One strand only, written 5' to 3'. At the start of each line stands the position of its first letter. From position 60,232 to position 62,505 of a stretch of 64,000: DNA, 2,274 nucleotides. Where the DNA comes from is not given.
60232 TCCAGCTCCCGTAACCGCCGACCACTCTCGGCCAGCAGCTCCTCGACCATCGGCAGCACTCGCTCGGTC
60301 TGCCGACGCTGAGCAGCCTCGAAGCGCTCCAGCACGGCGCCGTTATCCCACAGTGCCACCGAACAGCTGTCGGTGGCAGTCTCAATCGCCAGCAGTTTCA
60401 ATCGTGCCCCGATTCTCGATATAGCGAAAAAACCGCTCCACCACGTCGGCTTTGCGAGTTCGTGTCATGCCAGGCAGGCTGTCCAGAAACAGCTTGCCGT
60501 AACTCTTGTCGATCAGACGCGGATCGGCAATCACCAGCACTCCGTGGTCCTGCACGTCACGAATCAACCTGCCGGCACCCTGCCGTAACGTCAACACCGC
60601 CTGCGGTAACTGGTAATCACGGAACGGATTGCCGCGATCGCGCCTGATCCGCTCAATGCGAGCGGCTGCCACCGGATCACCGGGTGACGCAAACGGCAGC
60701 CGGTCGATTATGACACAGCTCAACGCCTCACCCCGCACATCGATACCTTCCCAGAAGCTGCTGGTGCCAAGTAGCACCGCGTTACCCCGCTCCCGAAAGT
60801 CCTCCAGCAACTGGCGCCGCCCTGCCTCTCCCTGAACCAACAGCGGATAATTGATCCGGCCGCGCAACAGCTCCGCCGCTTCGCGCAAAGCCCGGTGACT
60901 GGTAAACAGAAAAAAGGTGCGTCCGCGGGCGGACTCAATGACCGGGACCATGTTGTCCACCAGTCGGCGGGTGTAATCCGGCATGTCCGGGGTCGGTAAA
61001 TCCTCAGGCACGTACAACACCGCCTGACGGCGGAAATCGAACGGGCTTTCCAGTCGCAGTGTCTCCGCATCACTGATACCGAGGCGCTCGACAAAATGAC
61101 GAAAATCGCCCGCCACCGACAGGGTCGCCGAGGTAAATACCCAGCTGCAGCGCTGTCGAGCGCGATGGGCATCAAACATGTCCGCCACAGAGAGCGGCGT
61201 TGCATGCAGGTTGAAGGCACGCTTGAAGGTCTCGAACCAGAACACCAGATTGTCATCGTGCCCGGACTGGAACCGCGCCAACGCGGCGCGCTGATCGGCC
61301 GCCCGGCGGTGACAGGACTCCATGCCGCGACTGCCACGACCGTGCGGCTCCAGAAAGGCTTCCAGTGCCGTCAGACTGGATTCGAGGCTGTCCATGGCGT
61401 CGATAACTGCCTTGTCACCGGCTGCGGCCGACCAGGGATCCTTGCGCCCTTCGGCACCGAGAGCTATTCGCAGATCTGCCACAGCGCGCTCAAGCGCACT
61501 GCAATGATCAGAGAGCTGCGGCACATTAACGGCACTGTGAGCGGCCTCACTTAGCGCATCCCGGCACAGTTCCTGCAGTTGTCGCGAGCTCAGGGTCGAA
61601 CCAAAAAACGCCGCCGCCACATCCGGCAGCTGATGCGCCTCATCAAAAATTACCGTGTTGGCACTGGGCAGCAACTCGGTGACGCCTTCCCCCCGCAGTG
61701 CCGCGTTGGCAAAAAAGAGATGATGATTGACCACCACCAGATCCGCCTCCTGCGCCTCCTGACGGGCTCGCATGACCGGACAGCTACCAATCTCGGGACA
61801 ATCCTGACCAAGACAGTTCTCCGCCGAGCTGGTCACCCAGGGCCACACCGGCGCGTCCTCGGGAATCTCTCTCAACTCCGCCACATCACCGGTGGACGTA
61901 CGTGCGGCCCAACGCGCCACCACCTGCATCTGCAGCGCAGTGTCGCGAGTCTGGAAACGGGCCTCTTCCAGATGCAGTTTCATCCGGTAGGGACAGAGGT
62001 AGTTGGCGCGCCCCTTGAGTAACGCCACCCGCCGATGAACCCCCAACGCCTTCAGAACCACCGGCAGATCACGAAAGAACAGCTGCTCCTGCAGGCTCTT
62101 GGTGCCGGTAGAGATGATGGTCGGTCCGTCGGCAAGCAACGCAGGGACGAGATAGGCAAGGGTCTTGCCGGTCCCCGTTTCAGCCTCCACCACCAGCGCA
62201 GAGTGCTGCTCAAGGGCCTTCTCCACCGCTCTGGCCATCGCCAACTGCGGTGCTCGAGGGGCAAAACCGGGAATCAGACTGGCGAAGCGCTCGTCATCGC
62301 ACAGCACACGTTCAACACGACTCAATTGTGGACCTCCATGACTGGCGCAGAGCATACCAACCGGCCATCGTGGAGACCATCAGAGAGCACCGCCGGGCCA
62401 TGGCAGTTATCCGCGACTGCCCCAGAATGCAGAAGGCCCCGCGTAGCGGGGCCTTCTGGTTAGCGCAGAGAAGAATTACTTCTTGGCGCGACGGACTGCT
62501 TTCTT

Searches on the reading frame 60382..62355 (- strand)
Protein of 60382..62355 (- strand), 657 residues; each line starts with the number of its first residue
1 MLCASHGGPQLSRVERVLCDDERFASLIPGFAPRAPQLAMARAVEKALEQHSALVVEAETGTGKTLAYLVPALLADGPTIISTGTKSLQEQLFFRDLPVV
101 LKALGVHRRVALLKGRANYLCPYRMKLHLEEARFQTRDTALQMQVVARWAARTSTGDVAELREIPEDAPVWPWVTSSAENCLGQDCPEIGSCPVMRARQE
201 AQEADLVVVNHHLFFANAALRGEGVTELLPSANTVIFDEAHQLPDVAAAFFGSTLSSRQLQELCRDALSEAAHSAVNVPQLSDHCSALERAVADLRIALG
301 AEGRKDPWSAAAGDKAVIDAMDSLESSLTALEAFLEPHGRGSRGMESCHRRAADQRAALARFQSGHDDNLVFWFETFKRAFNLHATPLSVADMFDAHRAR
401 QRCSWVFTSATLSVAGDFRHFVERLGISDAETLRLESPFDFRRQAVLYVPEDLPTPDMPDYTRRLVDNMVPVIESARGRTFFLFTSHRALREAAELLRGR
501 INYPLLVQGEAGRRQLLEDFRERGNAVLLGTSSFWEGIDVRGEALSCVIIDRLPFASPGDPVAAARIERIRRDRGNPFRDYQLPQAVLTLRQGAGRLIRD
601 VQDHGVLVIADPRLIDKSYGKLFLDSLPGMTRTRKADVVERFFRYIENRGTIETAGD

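Call 85: search_protein_families(library=pfam, proteins=[window:60382-62355:-], max_evalue=0.00001)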
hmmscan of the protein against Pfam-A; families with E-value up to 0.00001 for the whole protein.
window:60382-62355:- (657 aa): 3 families
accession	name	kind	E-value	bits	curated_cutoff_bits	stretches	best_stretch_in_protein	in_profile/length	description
PF13307.12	Helicase_C_2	-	2.8e-44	151.6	25.3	1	472-628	4-168/170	Helicase C-terminal domain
PF00270.35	DEAD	-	1.9e-10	41.2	26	1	42-93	6-62/167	DEAD/DEAH box helicase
PF06733.21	DEAD_2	-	4.1e-06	27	21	0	187-260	101-172/172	DEAD_2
